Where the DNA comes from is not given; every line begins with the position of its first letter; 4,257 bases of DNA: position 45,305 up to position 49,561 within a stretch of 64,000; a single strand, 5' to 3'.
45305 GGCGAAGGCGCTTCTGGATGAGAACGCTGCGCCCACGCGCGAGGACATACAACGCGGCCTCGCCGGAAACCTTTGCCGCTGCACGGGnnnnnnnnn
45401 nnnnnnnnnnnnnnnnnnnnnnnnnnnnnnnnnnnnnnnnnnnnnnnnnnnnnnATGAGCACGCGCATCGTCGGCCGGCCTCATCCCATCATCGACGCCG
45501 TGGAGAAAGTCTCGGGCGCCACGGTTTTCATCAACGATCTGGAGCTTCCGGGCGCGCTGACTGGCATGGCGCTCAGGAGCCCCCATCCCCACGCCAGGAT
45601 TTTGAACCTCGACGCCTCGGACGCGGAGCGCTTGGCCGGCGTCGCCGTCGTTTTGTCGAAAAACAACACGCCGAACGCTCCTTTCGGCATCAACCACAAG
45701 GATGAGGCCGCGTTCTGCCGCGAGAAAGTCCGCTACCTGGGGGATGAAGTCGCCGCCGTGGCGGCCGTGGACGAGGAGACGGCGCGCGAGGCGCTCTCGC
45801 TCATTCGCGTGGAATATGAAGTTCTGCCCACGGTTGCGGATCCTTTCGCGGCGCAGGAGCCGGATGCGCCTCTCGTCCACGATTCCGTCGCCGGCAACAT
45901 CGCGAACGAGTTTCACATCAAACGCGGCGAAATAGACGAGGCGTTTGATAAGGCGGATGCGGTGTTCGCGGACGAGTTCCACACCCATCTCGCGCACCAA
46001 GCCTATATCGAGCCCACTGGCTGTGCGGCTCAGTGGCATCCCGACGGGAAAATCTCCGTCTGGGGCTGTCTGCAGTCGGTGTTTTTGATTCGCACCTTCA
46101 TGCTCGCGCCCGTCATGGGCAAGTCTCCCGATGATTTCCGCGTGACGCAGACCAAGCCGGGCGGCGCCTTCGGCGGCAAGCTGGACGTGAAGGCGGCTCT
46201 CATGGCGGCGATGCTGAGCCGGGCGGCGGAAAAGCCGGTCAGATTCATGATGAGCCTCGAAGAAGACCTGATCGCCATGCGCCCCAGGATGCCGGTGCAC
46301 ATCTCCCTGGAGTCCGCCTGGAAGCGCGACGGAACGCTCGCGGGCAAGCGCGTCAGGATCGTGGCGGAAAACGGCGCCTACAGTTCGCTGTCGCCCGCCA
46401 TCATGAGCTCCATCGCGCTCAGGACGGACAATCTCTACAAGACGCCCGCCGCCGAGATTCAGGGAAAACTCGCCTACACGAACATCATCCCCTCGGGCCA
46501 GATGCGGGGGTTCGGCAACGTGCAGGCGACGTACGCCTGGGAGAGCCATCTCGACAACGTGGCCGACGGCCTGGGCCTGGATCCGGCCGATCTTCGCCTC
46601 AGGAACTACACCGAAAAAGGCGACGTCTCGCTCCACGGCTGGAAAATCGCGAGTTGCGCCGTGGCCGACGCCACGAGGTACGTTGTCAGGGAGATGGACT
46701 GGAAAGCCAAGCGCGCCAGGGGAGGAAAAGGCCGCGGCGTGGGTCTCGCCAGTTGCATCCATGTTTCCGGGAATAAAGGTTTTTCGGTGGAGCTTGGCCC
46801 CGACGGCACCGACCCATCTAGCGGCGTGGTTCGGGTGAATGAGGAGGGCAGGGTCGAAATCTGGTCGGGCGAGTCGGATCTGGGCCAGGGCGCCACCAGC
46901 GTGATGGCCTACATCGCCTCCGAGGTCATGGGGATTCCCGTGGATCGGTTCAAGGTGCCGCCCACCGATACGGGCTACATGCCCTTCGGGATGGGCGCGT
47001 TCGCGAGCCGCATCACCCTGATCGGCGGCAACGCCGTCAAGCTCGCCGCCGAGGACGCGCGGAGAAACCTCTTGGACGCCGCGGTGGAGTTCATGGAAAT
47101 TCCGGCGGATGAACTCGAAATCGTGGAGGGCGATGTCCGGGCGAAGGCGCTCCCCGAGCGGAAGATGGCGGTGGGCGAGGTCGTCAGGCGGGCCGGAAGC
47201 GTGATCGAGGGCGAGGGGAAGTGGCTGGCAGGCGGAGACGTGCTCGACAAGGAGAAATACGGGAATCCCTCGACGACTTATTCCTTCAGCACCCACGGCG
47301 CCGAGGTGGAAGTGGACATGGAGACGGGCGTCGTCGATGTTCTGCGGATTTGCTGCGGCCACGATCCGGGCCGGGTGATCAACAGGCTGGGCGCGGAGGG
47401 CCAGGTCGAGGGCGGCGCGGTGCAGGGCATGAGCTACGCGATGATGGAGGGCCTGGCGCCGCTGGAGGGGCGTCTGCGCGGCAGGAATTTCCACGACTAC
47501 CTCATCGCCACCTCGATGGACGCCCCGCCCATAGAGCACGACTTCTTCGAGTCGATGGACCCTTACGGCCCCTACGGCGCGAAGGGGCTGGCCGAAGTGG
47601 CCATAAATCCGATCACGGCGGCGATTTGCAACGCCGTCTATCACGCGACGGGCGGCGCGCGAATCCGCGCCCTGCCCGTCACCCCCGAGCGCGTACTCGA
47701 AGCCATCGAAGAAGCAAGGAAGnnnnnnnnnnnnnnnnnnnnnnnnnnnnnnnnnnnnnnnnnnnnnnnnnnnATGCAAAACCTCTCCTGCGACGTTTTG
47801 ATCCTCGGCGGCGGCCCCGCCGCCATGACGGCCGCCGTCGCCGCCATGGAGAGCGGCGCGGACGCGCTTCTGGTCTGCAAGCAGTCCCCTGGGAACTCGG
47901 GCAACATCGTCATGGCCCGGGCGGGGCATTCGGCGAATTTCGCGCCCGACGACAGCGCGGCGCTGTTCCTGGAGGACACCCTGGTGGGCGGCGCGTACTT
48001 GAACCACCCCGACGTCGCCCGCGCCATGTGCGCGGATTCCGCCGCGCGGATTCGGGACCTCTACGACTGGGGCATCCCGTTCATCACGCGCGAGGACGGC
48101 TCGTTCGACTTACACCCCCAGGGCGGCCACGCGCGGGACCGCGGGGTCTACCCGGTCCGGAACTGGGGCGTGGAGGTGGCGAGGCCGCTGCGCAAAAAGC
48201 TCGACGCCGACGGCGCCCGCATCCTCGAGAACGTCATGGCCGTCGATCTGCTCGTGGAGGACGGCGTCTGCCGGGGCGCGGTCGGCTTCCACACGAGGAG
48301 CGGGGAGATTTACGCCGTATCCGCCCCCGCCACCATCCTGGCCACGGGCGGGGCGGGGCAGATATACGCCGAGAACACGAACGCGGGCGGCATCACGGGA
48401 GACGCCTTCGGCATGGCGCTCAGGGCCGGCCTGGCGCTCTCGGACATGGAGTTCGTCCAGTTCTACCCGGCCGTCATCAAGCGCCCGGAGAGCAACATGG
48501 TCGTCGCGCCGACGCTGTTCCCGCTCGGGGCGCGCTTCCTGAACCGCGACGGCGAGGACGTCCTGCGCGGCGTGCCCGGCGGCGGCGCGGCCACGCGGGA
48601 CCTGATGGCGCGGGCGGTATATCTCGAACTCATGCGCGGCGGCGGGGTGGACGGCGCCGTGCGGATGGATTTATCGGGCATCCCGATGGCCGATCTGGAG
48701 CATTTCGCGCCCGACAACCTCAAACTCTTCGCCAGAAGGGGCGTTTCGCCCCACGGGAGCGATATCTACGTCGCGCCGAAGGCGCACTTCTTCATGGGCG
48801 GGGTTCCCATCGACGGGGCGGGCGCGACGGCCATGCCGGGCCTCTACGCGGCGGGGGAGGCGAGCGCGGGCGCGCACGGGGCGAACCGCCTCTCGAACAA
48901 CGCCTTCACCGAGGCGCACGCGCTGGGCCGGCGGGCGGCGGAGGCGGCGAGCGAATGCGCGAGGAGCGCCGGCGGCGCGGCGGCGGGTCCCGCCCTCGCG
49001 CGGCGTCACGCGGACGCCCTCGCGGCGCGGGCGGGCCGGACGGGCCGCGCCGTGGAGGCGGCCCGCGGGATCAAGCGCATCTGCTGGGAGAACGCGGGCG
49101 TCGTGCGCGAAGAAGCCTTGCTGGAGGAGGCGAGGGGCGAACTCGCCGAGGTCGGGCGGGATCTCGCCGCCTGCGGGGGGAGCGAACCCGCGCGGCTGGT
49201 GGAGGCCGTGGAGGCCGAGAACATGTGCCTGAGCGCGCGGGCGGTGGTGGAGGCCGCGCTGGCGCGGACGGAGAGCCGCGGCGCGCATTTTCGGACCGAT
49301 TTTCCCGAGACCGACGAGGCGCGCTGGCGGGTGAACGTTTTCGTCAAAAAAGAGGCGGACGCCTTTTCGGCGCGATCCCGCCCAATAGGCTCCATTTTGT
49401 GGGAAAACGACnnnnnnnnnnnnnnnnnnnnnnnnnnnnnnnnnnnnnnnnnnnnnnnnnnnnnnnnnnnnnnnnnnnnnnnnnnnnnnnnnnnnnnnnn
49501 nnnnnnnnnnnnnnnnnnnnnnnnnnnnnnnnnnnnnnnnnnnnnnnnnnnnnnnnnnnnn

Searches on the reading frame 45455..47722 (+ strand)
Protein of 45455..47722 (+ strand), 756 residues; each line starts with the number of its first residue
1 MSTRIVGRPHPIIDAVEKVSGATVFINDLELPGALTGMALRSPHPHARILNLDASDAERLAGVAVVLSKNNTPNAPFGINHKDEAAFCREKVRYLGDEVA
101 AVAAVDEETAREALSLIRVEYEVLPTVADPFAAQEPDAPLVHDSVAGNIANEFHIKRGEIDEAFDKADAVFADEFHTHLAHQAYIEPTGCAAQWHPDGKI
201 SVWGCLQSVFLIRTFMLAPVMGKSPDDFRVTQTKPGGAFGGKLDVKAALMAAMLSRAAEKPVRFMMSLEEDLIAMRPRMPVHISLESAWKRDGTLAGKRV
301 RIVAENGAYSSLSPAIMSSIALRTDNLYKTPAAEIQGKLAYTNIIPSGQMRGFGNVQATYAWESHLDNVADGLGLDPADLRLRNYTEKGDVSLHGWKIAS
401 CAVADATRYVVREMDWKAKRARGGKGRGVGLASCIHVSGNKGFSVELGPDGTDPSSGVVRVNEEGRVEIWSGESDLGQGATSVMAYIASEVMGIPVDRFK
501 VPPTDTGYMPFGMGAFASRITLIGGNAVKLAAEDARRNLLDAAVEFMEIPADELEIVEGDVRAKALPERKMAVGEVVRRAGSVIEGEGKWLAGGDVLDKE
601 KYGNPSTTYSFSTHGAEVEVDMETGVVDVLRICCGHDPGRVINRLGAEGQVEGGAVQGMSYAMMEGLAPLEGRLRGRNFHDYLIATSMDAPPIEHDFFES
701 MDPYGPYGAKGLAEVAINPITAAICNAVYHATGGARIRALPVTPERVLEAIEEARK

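Call 63: search_protein_families(library=pfam, proteins=[window:45455-47722:+], max_evalue=0.00001)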
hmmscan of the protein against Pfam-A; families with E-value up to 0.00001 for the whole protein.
window:45455-47722:+ (756 aa): 3 families
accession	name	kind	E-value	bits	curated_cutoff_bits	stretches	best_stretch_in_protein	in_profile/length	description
PF20256.3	MoCoBD_2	-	1.8e-68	231.5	27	1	414-691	13-283/283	Molybdopterin cofactor-binding domain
PF02738.23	MoCoBD_1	-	4e-66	223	27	1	141-385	1-244/244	Molybdopterin cofactor-binding domain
PF01315.27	Ald_Xan_dh_C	-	1.1e-25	90.5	31.3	1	21-125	2-110/110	Aldehyde oxidase and xanthine dehydrogenase, a/b hammerhead domain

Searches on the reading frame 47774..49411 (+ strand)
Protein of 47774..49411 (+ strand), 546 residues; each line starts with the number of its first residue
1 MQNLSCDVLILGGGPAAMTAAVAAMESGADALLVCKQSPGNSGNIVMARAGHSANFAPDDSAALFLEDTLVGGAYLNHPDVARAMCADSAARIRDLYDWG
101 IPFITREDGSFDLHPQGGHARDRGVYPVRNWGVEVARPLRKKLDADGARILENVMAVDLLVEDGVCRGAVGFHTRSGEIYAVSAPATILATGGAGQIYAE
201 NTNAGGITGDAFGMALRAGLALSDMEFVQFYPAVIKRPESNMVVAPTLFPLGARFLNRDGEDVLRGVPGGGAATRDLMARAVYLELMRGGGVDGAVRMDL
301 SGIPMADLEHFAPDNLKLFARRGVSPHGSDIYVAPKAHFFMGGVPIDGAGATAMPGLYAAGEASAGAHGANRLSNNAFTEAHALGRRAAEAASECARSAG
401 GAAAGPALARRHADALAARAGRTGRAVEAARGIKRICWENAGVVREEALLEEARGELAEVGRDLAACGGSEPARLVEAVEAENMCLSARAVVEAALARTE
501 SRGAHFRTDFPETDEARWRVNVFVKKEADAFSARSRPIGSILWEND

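Call 63: search_protein_families(library=pfam, proteins=[window:47774-49411:+], max_evalue=0.00001)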
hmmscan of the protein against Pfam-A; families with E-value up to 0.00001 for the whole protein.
window:47774-49411:+ (546 aa): 3 families
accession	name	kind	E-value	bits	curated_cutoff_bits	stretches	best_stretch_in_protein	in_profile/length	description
PF00890.30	FAD_binding_2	-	2.7e-61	208.5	20.4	1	7-376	1-412/414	FAD binding domain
PF02910.25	Succ_DH_flav_C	-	1e-19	71.2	20.8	1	433-527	4-103/130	Fumarate reductase flavoprotein C-term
PF03486.20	HI0933_like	-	6.4e-06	26.2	50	0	7-37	2-32/244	HI0933-like protein Rossmann domain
